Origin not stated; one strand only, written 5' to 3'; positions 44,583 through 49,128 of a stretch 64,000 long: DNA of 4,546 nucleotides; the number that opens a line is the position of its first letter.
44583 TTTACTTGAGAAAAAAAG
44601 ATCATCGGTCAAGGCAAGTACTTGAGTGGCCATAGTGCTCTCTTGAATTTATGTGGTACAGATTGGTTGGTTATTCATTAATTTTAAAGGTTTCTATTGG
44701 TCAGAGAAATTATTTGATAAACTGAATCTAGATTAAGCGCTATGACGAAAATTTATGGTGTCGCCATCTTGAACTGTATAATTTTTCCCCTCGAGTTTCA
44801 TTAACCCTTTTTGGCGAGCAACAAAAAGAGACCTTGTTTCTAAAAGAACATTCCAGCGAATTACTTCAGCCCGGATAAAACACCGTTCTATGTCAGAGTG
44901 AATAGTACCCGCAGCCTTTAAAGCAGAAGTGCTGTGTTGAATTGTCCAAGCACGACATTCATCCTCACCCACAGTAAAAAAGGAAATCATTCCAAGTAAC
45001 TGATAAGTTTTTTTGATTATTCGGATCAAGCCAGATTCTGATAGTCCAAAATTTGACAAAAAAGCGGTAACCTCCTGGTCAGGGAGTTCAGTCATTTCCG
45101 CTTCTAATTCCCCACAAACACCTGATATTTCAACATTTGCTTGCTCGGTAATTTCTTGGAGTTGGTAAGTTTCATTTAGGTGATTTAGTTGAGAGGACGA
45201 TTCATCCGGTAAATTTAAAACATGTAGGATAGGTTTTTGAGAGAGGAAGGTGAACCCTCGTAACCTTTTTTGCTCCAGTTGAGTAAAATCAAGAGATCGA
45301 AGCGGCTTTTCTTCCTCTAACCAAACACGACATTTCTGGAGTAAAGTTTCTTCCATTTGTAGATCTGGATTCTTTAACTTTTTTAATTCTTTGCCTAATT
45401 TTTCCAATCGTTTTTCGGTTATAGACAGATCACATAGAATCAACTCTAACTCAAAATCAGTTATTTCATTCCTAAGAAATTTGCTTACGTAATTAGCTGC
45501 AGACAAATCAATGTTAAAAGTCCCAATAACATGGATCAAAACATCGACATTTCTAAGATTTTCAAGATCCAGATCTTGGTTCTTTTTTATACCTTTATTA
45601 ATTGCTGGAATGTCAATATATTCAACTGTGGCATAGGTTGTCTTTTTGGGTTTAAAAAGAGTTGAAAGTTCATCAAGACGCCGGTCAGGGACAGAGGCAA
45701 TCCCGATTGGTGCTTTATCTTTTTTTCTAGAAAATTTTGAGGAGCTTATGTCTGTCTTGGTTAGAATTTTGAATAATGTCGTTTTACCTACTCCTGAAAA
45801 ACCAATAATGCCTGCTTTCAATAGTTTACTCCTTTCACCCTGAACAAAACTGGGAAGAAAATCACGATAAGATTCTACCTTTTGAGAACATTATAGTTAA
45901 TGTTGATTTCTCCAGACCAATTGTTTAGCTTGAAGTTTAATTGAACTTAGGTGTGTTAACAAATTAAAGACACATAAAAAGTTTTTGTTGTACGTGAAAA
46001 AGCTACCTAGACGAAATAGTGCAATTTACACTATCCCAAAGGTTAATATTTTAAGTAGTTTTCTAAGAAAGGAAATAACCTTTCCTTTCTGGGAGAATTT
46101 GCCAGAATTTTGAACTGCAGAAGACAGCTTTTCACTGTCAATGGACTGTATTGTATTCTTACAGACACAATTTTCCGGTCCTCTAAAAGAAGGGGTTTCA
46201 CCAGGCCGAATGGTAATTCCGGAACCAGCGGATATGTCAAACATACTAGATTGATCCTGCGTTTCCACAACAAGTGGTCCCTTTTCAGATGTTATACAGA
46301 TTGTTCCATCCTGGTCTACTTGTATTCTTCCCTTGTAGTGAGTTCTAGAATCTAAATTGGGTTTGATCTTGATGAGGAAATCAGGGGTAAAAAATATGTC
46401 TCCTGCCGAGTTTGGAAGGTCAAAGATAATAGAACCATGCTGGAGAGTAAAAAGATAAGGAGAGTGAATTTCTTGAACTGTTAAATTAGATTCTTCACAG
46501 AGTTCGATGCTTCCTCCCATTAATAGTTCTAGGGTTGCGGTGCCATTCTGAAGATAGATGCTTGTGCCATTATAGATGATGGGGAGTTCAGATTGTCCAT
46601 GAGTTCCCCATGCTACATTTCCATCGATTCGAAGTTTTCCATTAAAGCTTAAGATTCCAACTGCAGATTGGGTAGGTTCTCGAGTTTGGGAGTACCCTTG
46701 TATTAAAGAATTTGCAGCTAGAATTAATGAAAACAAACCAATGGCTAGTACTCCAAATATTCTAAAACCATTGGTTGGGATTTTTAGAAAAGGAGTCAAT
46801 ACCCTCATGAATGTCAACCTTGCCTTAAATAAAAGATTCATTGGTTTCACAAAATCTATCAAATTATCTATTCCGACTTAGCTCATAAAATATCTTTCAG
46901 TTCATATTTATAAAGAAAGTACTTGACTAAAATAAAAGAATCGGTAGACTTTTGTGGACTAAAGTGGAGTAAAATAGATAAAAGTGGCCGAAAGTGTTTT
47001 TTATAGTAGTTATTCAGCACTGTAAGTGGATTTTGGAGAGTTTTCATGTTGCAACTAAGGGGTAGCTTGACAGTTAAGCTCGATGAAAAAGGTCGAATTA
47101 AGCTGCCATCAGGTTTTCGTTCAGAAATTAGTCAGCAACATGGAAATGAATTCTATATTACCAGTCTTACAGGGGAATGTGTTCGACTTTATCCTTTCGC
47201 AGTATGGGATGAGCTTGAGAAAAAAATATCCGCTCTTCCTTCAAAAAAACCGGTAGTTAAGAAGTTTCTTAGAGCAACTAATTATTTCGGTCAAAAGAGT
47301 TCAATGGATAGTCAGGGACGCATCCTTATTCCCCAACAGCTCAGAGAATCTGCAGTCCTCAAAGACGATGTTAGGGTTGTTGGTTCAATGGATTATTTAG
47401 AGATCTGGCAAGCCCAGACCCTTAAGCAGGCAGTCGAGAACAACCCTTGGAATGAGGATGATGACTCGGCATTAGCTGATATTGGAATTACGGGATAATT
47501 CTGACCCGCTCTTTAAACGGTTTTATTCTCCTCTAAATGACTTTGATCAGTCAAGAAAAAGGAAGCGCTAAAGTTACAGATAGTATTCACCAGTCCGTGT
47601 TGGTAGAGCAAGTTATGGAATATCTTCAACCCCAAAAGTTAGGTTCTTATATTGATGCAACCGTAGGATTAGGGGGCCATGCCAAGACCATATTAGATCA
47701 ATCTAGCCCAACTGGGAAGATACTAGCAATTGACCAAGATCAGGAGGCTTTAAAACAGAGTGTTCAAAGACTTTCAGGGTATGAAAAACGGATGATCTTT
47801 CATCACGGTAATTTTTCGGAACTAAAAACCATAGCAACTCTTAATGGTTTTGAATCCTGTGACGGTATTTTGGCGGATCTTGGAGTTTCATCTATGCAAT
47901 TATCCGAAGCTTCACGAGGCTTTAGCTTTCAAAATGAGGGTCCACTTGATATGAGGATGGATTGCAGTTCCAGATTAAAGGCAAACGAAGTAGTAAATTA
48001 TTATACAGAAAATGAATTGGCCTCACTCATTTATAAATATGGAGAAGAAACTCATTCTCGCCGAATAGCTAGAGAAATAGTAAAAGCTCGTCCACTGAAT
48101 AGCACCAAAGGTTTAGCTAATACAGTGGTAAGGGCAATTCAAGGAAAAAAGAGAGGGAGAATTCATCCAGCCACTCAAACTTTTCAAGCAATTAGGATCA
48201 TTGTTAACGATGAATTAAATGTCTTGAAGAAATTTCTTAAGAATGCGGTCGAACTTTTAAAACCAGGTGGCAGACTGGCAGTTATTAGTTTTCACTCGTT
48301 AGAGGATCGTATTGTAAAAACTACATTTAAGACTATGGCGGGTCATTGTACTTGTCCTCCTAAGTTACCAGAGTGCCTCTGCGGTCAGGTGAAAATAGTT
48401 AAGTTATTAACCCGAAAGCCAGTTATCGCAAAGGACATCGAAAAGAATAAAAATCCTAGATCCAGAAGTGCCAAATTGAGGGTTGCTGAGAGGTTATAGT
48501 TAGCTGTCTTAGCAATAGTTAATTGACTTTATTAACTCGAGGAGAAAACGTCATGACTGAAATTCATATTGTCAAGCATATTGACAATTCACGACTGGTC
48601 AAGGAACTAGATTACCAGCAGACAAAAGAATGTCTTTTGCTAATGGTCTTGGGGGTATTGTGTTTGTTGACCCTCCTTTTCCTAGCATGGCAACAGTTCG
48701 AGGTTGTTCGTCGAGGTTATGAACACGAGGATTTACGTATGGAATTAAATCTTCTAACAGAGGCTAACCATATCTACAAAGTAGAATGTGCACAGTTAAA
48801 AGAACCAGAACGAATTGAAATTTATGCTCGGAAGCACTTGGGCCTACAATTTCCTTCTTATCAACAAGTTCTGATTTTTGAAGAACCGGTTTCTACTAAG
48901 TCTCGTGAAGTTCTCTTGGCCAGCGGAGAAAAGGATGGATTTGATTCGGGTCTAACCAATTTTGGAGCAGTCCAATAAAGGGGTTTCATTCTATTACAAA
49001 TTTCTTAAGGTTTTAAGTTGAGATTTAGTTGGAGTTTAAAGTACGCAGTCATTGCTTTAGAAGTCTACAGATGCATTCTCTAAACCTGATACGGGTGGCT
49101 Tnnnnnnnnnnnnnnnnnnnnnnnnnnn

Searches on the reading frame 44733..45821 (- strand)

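Call 75: search_protein_families(library=pfam, proteins=[window:44733-45821:-], max_evalue=0.0001)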
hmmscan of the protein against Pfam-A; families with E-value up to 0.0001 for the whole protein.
window:44733-45821:- (362 aa): 2 families
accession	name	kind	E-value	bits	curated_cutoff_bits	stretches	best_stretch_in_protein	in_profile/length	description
PF06071.19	YchF-GTPase_C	-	4.8e-31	107.2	27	1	278-360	1-83/84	Protein of unknown function (DUF933)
PF01926.29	MMR_HSR1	-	1.8e-05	25.3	21.9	1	3-102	2-85/113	50S ribosome-binding GTPase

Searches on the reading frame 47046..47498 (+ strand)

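Call 75: search_protein_families(library=pfam, proteins=[window:47046-47498:+], max_evalue=0.0001)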
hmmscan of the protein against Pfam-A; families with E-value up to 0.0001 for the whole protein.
window:47046-47498:+ (150 aa): 1 family
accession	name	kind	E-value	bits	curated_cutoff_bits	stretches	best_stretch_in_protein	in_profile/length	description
PF02381.23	MraZ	-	2.6e-22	79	23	2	86-132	9-55/72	MraZ protein, putative antitoxin-like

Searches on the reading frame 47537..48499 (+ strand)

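Call 75: search_protein_families(library=pfam, proteins=[window:47537-48499:+], max_evalue=0.0001)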
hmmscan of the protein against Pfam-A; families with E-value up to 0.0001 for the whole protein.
window:47537-48499:+ (320 aa): 3 families
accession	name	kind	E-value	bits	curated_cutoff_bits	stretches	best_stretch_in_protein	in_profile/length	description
PF01795.25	Methyltransf_5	-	1e-112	377.1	27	1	17-319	3-308/309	MraW methylase family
PF13847.12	Methyltransf_31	-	1e-05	25.7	27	0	37-111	6-83/145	Methyltransferase domain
PF01209.24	Ubie_methyltran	-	4e-05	23.5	20.1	0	231-268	133-170/233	ubiE/COQ5 methyltransferase family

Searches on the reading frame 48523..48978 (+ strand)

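Call 75: search_protein_families(library=pfam, proteins=[window:48523-48978:+], max_evalue=0.0001)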
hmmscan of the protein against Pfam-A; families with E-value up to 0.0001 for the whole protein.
window:48523-48978:+ (151 aa): 1 family
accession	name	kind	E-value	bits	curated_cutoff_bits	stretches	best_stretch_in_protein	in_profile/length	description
PF04977.20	DivIC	-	4.3e-06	26.9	28.9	1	45-108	3-67/80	Septum formation initiator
